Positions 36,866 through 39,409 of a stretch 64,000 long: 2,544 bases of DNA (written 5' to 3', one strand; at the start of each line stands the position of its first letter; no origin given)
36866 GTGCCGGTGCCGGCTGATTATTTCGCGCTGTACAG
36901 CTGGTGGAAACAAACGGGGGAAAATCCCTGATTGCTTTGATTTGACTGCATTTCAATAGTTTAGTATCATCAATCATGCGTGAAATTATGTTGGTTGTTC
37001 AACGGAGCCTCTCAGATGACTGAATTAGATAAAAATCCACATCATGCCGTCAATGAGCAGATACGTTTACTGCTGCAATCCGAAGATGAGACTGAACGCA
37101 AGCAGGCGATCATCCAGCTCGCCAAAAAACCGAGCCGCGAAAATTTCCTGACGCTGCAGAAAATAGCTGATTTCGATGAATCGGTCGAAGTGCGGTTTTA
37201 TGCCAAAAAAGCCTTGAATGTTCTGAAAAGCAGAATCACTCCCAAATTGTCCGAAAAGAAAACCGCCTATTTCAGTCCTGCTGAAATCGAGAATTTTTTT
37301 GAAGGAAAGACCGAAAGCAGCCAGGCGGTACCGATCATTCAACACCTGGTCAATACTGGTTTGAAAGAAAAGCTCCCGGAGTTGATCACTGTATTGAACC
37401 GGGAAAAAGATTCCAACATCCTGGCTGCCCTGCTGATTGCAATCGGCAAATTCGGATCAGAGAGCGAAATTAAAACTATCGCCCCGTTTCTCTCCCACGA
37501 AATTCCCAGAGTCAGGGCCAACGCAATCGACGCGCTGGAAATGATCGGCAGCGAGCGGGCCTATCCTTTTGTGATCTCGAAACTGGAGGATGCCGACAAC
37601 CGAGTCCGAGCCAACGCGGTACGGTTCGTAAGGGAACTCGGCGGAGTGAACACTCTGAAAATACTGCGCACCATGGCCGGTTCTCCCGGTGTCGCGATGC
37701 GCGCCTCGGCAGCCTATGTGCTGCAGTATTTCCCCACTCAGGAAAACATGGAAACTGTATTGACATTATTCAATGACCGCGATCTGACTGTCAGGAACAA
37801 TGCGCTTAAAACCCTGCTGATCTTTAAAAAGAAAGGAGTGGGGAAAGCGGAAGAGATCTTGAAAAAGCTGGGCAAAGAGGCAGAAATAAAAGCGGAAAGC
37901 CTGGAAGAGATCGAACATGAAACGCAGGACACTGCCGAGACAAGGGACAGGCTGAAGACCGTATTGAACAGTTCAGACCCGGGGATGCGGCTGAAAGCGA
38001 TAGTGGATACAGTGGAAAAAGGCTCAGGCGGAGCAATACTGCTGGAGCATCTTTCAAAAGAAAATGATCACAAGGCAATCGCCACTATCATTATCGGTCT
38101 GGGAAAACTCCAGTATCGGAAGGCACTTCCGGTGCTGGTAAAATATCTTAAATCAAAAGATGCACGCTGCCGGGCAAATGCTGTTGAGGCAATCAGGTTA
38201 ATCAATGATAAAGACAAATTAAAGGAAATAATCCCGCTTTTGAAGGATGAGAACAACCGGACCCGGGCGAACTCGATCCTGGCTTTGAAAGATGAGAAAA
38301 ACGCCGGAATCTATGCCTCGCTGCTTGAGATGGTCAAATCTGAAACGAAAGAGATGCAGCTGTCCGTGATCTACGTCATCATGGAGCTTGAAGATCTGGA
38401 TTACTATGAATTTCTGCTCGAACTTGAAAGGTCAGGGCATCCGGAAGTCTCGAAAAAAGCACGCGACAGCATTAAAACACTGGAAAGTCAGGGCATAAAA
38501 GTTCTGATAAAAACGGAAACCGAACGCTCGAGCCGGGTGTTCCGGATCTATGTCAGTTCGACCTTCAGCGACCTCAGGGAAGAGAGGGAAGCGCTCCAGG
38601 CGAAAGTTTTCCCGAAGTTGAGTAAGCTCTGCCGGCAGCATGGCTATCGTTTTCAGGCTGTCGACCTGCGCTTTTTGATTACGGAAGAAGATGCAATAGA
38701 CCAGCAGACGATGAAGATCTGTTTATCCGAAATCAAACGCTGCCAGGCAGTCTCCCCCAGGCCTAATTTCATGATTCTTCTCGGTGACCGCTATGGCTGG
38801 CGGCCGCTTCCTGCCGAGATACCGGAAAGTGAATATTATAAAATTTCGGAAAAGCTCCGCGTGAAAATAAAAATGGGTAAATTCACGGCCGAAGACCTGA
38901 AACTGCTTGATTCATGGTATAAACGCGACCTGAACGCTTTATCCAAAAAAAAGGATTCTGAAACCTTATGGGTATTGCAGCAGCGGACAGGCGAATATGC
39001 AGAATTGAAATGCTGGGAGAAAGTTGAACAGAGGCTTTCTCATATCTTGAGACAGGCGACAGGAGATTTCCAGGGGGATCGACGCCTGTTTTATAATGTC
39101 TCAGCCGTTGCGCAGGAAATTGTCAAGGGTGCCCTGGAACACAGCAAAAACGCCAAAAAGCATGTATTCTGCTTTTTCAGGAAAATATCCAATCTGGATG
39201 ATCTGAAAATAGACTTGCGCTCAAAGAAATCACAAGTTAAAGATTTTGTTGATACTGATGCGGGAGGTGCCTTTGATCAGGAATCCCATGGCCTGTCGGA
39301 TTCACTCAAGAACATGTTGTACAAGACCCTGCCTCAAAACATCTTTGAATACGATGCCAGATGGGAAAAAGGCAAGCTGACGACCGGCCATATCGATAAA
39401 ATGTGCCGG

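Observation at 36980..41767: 1595 aa STAND NTPase with an unusual HEAT - DUF4062-like - NACHT - KLC-type TPR architecture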

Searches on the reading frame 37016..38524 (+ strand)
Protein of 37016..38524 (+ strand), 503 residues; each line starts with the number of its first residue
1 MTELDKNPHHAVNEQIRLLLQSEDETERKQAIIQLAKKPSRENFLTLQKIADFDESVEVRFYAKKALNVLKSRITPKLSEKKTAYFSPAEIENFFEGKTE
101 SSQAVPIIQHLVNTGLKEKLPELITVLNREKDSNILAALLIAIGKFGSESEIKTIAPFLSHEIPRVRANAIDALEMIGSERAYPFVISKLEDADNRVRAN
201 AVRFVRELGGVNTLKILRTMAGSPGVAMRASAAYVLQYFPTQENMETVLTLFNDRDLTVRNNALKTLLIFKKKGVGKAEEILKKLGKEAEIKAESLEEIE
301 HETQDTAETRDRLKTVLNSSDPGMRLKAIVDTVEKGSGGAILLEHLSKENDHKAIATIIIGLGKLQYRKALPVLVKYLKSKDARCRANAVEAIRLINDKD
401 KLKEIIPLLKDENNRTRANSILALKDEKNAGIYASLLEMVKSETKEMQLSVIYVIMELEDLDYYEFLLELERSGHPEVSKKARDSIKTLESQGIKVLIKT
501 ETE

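Call 65: find_homologous_proteins(query=window:37016-38524:+, max_evalue=1e-15)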
Query window:37016-38524:+ (503 aa): 162 proteins with E <= 1e-15 among 8000 candidates; the best 120 are listed.
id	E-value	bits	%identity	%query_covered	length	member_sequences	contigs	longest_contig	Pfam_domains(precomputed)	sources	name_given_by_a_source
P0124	1.9e-144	500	51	97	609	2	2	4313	PF21581.4,PF12717.14,PF00514.30,PF02985.29,PF13271.12,PF03130.23,PF13513.13,PF13646.13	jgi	jgi:HEAT repeat protein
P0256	3.1e-112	394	43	96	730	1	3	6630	PF14018.12,PF02985.29,PF03130.23,PF13513.13,PF13646.13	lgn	-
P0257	2.1e-110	388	42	97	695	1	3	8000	PF12717.14,PF02985.29,PF13513.13,PF13646.13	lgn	-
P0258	5.0e-110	387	44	95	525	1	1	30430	PF12717.14,PF12755.14,PF02985.29,PF03130.23,PF13513.13,PF13646.13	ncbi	-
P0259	1.9e-108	382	44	95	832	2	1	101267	PF12717.14,PF02985.29,PF03130.23,PF13513.13,PF14903.12,PF13646.13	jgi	jgi:HEAT repeat protein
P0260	2.5e-107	378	43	95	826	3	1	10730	PF12717.14,PF02985.29,PF13513.13,PF14903.12,PF13646.13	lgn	-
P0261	4.6e-106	374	41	95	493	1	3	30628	PF12717.14,PF02985.29,PF13513.13,PF13646.13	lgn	-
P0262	1.6e-105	372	43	95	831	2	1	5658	PF12717.14,PF00514.30,PF02985.29,PF13513.13,PF14903.12,PF13646.13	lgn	-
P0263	5.6e-105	370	42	95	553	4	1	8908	PF21581.4,PF12755.14,PF02985.29,PF03130.23,PF13513.13,PF14903.12,PF13646.13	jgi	-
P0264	1.0e-104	369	43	95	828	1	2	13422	PF12717.14,PF01347.29,PF02985.29,PF13513.13,PF14903.12,PF13646.13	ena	-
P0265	4.0e-79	285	35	96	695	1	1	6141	PF02985.29,PF13513.13,PF13646.13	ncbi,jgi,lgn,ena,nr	ncbi:MAG: HEAT repeat domain-containing protein [Candidatus Riflebacteria bacterium]|nr:HEAT repeat 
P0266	3.5e-64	236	37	84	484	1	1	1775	PF12717.14,PF00514.30,PF02985.29,PF03130.23,PF13513.13,PF13646.13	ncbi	-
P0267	2.1e-60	223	33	96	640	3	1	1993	PF02985.29,PF03130.23,PF13513.13,PF13646.13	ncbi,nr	ncbi:HEAT repeat domain-containing protein, partial [bacterium]|nr:HEAT repeat domain-containing pro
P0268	2.4e-57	213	41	56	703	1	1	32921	PF00437.27,PF02985.29,PF13513.13,PF13646.13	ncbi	ncbi:MAG: PilT/PilU family type 4a pilus ATPase [Candidatus Ozemobacteraceae bacterium]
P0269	4.0e-56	209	43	51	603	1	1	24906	PF13646.13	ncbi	ncbi:HEAT repeat domain-containing protein [Candidatus Riflebacteria bacterium]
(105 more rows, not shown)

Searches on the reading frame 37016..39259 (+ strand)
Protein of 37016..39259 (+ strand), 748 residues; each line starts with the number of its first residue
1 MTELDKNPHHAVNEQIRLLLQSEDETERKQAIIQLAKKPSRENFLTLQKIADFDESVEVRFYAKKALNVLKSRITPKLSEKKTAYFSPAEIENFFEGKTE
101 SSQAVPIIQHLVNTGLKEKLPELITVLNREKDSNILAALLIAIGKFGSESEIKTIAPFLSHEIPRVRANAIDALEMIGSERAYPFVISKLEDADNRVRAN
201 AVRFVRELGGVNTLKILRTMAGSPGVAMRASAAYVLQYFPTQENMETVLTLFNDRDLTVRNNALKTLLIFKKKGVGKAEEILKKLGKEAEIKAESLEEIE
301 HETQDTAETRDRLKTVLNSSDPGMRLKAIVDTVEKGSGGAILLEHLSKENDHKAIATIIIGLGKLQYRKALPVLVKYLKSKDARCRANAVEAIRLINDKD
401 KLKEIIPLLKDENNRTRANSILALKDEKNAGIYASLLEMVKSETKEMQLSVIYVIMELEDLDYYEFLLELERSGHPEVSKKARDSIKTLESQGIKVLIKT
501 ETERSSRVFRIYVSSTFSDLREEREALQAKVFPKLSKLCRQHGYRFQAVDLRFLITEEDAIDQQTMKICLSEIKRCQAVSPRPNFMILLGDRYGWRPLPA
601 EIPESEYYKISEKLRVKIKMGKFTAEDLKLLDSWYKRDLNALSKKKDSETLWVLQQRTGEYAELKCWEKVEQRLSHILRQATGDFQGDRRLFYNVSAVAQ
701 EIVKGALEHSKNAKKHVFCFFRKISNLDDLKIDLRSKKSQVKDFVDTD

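Call 70: find_related_loci(query=A2, collection=metagenome_contigs, flank=10000)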
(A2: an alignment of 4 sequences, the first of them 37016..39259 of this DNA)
Query A2 (748 aa) in metagenome_contigs; peptide patterns used: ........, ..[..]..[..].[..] (x = any residue, [..] = any of these).
542 stretches matched a pattern; 113 encode a relative of the query (tblastn E <= 1e-3); the best 80 are kept; 80 distinct loci.
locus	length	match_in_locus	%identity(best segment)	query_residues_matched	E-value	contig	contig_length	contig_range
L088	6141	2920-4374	35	12-493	2e-83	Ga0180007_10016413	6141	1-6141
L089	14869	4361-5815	34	12-493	8e-81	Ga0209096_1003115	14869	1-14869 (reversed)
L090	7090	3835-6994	34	11-493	4e-80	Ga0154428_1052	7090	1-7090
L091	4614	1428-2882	34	12-493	4e-78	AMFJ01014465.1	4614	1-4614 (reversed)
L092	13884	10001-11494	33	16-496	3e-74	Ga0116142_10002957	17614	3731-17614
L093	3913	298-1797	33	16-496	3e-74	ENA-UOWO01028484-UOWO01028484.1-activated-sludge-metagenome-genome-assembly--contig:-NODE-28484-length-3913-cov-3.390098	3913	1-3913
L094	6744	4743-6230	34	16-496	6e-74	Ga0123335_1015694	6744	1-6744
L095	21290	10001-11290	30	26-460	3e-42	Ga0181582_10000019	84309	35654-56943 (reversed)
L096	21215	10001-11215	30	20-430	9e-34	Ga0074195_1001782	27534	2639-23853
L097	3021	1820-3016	28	16-503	5e-28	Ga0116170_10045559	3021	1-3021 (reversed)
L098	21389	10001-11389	26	11-474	1e-24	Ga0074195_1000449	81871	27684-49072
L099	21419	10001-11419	24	16-482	4e-23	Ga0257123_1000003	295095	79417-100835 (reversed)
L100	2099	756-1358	35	126-509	2e-20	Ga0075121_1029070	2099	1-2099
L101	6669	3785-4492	34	54-487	2e-19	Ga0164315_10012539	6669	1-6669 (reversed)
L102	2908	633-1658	27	103-493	3e-19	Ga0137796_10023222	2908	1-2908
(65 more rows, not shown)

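Call 95: predict_structure(alignment_id=A4)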
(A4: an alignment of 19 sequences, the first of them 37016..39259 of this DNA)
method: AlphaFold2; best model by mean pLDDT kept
length: 748 residues; sequences in the alignment: 19
mean_pLDDT: 80.4   pTM: 0.39
mean pLDDT of the five models: 80.4, 80.4, 78.2, 77.7, 77.0
residues with pLDDT >= 90: 331; 70-90: 210; 50-70: 155; < 50: 52
segments of 3 or more residues with pLDDT < 50: 1-9, 76-80, 290-294, 296-302, 500-505, 590-593, 718-726, 733-735
pLDDT, mean of each block of 10 residues (from residue 1): 40 80 94 90 84 89 86 56 78 94 93 92 97 96 95 97 96 90 85 81 73 75 80 84 90 88 88 87 71 46 63 92 95 88 95 97 92 97 98 94 96 98 89 92 97 95 92 97 97 79 49 56 67 68 64 54 54 58 53 64 91 94 94 89 63 87 81 89 78 67 60 53 49 53 52
secondary structure, 60 per line:
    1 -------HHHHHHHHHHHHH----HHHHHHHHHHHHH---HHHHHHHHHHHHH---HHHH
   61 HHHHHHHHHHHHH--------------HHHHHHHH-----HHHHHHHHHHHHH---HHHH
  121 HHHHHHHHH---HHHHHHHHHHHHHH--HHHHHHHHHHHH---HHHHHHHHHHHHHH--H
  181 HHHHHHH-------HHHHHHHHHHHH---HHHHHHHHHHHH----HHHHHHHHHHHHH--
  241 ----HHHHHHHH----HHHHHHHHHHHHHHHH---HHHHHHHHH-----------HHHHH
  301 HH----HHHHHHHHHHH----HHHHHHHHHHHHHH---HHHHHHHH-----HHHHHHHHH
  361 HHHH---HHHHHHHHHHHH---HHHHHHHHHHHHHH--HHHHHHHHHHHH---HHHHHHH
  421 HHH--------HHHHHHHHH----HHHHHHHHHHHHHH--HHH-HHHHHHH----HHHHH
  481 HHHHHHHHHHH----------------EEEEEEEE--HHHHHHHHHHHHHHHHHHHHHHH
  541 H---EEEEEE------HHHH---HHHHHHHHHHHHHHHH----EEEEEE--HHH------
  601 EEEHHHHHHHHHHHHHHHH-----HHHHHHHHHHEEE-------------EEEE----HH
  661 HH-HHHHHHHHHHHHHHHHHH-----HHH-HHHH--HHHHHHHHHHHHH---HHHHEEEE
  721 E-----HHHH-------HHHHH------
elements in order (helices of 4 or more, strands of 3 or more residues): H8-20 H25-37 H41-53 H57-73 H88-95 H101-113 H117-129 H133-146 H149-160 H164-177 H180-187 H195-206 H210-221 H226-238 H245-252 H257-272 H276-284 H296-302 H307-317 H322-335 H339-346 H352-364 H368-379 H383-396 H399-410 H414-423 H432-440 H445-458 H465-471 H476-491 E508-515 H518-541 E545-550 H557-560 H564-579 E584-589 E601-603 H604-619 H625-634 E635-637 E651-654 H659-662 H664-681 H691-694 H697-709 H713-716 E717-721 H727-730 H738-742
